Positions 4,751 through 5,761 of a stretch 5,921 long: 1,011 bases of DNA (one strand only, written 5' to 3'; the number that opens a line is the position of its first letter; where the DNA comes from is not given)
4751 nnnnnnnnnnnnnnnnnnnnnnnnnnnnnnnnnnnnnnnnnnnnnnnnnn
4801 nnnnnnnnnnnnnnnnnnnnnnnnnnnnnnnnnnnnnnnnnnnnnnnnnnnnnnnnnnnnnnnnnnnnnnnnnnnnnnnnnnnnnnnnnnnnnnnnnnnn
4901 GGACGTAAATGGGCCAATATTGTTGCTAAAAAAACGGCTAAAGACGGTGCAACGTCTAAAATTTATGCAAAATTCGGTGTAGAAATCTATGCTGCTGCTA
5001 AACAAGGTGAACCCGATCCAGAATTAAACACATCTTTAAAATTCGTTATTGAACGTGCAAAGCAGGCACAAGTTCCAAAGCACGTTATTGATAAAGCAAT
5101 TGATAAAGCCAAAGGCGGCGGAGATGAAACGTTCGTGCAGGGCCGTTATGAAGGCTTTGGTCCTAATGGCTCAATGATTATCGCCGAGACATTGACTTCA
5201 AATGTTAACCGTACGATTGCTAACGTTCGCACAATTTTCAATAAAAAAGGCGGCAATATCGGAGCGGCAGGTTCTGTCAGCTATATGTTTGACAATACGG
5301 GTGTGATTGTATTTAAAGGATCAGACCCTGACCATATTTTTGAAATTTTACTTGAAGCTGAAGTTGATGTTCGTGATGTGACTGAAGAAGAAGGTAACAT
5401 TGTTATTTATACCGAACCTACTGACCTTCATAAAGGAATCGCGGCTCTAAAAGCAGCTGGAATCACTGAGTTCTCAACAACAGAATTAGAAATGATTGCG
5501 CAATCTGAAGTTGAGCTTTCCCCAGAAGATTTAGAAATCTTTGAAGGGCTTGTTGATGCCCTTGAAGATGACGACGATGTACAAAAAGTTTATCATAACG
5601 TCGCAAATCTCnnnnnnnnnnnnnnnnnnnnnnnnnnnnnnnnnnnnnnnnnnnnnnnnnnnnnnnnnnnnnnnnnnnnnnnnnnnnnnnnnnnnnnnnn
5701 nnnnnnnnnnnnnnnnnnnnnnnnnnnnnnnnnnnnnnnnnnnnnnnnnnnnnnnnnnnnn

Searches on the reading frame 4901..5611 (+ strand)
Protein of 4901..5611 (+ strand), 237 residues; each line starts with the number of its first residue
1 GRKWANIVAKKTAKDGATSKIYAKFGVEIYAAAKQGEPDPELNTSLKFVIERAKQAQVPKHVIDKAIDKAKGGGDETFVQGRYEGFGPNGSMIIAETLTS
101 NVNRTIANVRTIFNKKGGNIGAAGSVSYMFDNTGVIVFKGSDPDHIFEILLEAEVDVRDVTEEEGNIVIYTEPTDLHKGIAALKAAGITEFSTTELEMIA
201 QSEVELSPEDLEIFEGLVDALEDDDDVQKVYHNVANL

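Call 28: find_homologous_proteins(query=window:4901-5611:+, max_evalue=1e-20)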
Query window:4901-5611:+ (237 aa): 6521 proteins with E <= 1e-20 among 7417 candidates; the best 120 are listed.
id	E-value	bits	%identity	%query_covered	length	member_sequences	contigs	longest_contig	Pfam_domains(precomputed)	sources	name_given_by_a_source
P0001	1.5e-150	517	94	100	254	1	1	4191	PF01709.27,PF20772.3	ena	-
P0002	1.5e-146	504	99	99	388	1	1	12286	PF01408.29,PF01709.27,PF20772.3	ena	-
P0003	1.8e-143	494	95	100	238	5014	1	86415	PF01709.27,PF20772.3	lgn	-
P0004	4.4e-139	480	90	100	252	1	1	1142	PF01709.27,PF20772.3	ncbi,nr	ncbi:Putative Integrase [Salmonella enterica subsp. enterica serovar Hvittingfoss str. A4-620]|nr:Pu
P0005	1.9e-138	478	93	100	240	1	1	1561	PF01709.27,PF20772.3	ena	-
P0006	8.4e-138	475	93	100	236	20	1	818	PF01709.27,PF20772.3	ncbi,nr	ncbi:TPA_asm: YebC/PmpR family DNA-binding transcriptional regulator, partial [Salmonella enterica s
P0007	1.9e-137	474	96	100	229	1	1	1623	PF01709.27,PF20772.3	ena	-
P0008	3.9e-137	473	93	100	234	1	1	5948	PF01709.27,PF20772.3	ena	-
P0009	2.3e-134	464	89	100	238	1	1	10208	PF01709.27,PF20772.3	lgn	-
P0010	5.7e-134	463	89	100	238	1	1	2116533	PF01709.27,PF20772.3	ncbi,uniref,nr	ncbi:YebC/PmpR family DNA-binding transcriptional regulator [Lactococcus kimchii]|uniref:YebC/PmpR f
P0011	8.8e-134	462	91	100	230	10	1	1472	PF01709.27,PF20772.3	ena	-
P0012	1.1e-133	462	89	100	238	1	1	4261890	PF01709.27,PF20772.3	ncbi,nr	ncbi:putative transcriptional regulatory protein YeeN [Salmonella enterica subsp. enterica serovar C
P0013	4.9e-133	460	94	100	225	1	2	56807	PF01709.27,PF20772.3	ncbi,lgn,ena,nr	ncbi:YebC/PmpR family DNA-binding transcriptional regulator [Escherichia coli]|nr:YebC/PmpR family D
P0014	6.5e-133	459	95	93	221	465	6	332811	PF01709.27,PF20772.3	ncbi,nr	ncbi:YebC/PmpR family DNA-binding transcriptional regulator, partial [Salmonella enterica]|nr:YebC/P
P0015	6.9e-133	459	94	100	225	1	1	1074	PF01709.27,PF20772.3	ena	-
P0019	4.7e-128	444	85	100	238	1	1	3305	PF01709.27,PF20772.3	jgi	-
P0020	6.5e-128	443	85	100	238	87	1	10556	PF01709.27,PF20772.3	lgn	-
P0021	1.7e-127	442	84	100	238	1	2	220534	PF01709.27,PF20772.3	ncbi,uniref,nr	ncbi:YebC/PmpR family DNA-binding transcriptional regulator [Lactococcus termiticola]|uniref:Probabl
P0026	2.0e-122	425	82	99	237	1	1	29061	PF01709.27,PF20772.3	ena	-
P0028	6.6e-121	420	87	100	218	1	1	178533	PF01709.27,PF20772.3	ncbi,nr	ncbi:YebC/PmpR family DNA-binding transcriptional regulator [Salmonella enterica]|nr:YebC/PmpR famil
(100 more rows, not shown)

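Call 30: find_encoding_contigs(protein=P0010, flank=3000, max_places=2)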
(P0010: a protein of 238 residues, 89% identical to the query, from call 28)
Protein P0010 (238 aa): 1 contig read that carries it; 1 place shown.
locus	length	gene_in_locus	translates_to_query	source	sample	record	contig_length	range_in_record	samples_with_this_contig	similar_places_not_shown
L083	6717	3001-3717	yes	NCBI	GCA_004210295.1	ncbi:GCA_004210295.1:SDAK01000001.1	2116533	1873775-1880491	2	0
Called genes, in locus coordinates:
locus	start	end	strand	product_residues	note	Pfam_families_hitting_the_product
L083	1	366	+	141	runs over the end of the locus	PF13420:Acetyltransf_4 (weak), PF13673:Acetyltransf_10, PF00583:Acetyltransf_1, PF13508:Acetyltransf_7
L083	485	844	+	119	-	PF02410:RsfS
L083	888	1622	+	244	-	PF01209:Ubie_methyltran, PF05401:NodS, PF13489:Methyltransf_23, PF05175:MTS (weak), PF08241:Methyltransf_11, PF08242:Methyltransf_12, PF13649:Methyltransf_25, PF13847:Methyltransf_31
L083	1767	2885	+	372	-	PF05636:HIGH_NTase1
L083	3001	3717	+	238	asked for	PF20772:TACO1_YebC_N, PF01709:Transcrip_reg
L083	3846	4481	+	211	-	PF06445:GyrI-like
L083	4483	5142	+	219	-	PF03167:UDG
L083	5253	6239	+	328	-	PF00962:A_deaminase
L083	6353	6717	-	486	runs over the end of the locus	PF06609:TRI12 (weak), PF07690:MFS_1, PF13347:MFS_2 (weak), PF00083:Sugar_tr (weak)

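Call 31: find_encoding_contigs(protein=P0021, flank=3000, max_places=2)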
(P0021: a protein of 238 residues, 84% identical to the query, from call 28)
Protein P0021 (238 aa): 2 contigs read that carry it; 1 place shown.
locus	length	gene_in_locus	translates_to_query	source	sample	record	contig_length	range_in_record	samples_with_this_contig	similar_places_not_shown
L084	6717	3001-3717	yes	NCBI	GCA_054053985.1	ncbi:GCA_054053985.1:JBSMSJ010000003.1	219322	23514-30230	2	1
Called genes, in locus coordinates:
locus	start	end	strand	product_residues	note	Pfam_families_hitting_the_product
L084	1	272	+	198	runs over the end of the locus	PF01966:HD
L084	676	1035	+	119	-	PF02410:RsfS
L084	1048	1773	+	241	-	PF01209:Ubie_methyltran (weak), PF13489:Methyltransf_23 (weak), PF05401:NodS, PF13847:Methyltransf_31, PF08241:Methyltransf_11, PF08242:Methyltransf_12, PF13649:Methyltransf_25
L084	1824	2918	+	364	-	PF05636:HIGH_NTase1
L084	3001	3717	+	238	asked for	PF20772:TACO1_YebC_N, PF01709:Transcrip_reg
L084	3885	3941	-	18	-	-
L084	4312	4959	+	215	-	PF03167:UDG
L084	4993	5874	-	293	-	PF05368:NmrA, PF13460:NAD_binding_10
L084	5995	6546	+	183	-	PF00440:TetR_N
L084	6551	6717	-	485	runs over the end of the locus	PF05977:MFS_3 (faint), PF07690:MFS_1, PF00083:Sugar_tr (weak), PF06609:TRI12 (weak), PF13347:MFS_2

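Call 32: find_encoding_contigs(protein=P0009, flank=3000, max_places=2)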
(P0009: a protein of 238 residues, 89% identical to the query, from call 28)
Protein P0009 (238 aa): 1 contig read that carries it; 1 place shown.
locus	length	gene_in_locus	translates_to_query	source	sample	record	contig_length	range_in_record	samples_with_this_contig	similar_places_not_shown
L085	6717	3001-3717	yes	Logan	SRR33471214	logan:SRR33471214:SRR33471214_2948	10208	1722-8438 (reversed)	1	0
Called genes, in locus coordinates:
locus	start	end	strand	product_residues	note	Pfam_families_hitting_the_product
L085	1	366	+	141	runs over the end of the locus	PF13673:Acetyltransf_10, PF00583:Acetyltransf_1, PF13508:Acetyltransf_7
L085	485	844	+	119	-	PF02410:RsfS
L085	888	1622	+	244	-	PF01209:Ubie_methyltran, PF05401:NodS (weak), PF13489:Methyltransf_23, PF05175:MTS (faint), PF08241:Methyltransf_11, PF08242:Methyltransf_12, PF13649:Methyltransf_25, PF13847:Methyltransf_31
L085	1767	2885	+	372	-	PF05636:HIGH_NTase1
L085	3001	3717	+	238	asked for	PF20772:TACO1_YebC_N, PF01709:Transcrip_reg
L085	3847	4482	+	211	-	PF06445:GyrI-like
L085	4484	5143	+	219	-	PF03167:UDG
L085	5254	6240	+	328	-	PF00962:A_deaminase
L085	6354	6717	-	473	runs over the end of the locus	PF06609:TRI12 (weak), PF07690:MFS_1, PF00083:Sugar_tr (weak), PF13347:MFS_2 (weak)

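Call 36: find_encoding_contigs(protein=P0012, flank=6000, max_places=3)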
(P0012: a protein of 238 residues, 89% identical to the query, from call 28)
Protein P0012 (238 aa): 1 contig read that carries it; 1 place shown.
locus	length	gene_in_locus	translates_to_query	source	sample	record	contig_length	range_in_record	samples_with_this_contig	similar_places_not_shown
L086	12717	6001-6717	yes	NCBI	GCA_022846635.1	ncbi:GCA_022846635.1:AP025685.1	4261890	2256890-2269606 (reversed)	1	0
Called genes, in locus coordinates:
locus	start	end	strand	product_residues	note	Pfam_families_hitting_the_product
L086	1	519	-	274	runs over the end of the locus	PF00106:adh_short, PF08659:KR, PF13460:NAD_binding_10 (weak), PF13561:adh_short_C2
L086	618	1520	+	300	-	PF00126:HTH_1, PF03466:LysR_substrate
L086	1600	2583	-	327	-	PF12852:Cupin_6, PF00165:HTH_AraC (weak), PF12833:HTH_18, PF00165:HTH_AraC (weak)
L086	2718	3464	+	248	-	PF00106:adh_short, PF08659:KR, PF23441:SDR, PF13561:adh_short_C2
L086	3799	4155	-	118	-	PF12833:HTH_18, PF00165:HTH_AraC (weak)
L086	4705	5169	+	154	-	PF07883:Cupin_2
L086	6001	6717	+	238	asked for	PF20772:TACO1_YebC_N, PF01709:Transcrip_reg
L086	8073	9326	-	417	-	-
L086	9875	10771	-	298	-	PF00126:HTH_1, PF03466:LysR_substrate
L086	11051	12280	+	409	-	PF00682:HMGL-like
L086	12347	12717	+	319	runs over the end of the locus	PF03547:Mem_trans, PF01758:SBF (weak)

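Call 37: find_encoding_contigs(protein=P0028, flank=6000, max_places=3)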
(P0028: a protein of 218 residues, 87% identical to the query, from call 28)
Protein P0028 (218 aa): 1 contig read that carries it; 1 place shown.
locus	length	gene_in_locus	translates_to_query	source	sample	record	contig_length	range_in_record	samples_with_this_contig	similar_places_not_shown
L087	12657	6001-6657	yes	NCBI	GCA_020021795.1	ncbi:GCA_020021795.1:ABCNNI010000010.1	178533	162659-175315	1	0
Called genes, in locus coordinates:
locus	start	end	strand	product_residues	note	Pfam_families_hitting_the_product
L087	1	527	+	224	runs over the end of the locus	PF01738:DLH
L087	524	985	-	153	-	PF03625:DUF302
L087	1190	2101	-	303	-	PF18863:AbiJ_NTD4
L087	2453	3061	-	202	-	PF06353:DUF1062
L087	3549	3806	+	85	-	PF09857:YjhX_toxin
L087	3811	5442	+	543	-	PF13489:Methyltransf_23, PF05175:MTS, PF13847:Methyltransf_31, PF08241:Methyltransf_11, PF08242:Methyltransf_12, PF13649:Methyltransf_25, PF13489:Methyltransf_23, PF08241:Methyltransf_11, +12 more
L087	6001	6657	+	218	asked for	PF20772:TACO1_YebC_N, PF01709:Transcrip_reg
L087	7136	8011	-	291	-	PF26340:DNA-SBD_ScoMcrA, PF13391:HNH_2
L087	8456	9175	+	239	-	-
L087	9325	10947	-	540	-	-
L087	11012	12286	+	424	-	PF01555:N6_N4_Mtase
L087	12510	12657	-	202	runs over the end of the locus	-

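Call 87: find_encoding_contigs(protein=P0020, flank=2500, max_places=2)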
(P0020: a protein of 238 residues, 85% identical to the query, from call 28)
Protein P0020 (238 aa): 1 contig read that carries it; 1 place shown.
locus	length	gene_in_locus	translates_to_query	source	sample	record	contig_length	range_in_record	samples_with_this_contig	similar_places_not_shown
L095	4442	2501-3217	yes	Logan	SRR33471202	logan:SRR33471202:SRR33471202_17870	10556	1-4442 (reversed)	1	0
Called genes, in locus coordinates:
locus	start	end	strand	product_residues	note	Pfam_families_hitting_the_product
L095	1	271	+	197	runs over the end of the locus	PF01966:HD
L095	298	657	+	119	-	PF02410:RsfS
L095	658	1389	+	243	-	PF01209:Ubie_methyltran, PF05401:NodS (weak), PF13489:Methyltransf_23, PF05175:MTS (weak), PF13847:Methyltransf_31, PF08241:Methyltransf_11, PF08242:Methyltransf_12, PF13649:Methyltransf_25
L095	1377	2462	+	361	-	PF05636:HIGH_NTase1, PF08218:Citrate_ly_lig (faint)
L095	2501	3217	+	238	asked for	PF20772:TACO1_YebC_N, PF01709:Transcrip_reg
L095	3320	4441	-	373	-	?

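Call 88: find_encoding_contigs(protein=P0019, flank=2500, max_places=2)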
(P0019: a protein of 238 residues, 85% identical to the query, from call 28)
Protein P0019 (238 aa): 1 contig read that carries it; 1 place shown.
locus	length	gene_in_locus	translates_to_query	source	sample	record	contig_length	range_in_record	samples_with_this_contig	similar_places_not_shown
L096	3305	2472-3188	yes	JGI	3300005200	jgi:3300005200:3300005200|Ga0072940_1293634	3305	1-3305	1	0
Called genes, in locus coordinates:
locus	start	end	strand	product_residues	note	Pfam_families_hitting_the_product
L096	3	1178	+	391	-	?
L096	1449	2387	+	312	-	PF05636:HIGH_NTase1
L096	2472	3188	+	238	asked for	PF20772:TACO1_YebC_N, PF01709:Transcrip_reg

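Call 89: find_encoding_contigs(protein=P0026, flank=2500, max_places=2)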
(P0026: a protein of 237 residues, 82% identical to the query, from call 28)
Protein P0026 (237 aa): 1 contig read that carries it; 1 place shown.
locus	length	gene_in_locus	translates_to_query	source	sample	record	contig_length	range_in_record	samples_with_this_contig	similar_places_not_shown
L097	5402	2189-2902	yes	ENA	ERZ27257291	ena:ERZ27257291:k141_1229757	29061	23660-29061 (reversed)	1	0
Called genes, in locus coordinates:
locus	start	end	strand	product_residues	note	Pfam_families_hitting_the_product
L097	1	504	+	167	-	?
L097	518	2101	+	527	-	PF12773:DZR (faint), PF13240:Zn_Ribbon_1 (weak), PF13248:Zn_ribbon_3 (faint), PF17032:Zn_ribbon_15 (faint), PF18912:DZR_2 (faint), PF24460:DUF7575 (faint), PF13240:Zn_Ribbon_1 (weak)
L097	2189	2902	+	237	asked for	PF20772:TACO1_YebC_N, PF01709:Transcrip_reg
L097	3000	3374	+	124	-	PF12680:SnoaL_2 (weak)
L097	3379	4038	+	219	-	PF03167:UDG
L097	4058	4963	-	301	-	PF08240:ADH_N, PF00107:ADH_zinc_N (weak), PF13602:ADH_zinc_N_2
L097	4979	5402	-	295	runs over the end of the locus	PF01370:Epimerase (weak), PF05368:NmrA, PF13460:NAD_binding_10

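Call 91: search_protein_families(proteins=[window:4901-5611:+], library=ncbifam, max_evalue=0.00001)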
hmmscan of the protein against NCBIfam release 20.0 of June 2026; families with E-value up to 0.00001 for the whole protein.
window:4901-5611:+ (237 aa): 3 families
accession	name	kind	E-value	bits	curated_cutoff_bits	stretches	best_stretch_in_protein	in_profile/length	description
NF009044.0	PRK12378.1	subfamily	2.5e-104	348.2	196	1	1-235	2-237/239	YebC/PmpR family DNA-binding transcriptional regulator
NF001030.0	PRK00110.1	equivalog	2.2e-71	240.4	243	1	3-234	6-234/245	YebC/PmpR family DNA-binding transcriptional regulator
TIGR01033.1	TIGR01033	subfamily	9.6e-65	218.7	208.75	1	2-234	4-237/238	YebC/PmpR family DNA-binding transcriptional regulator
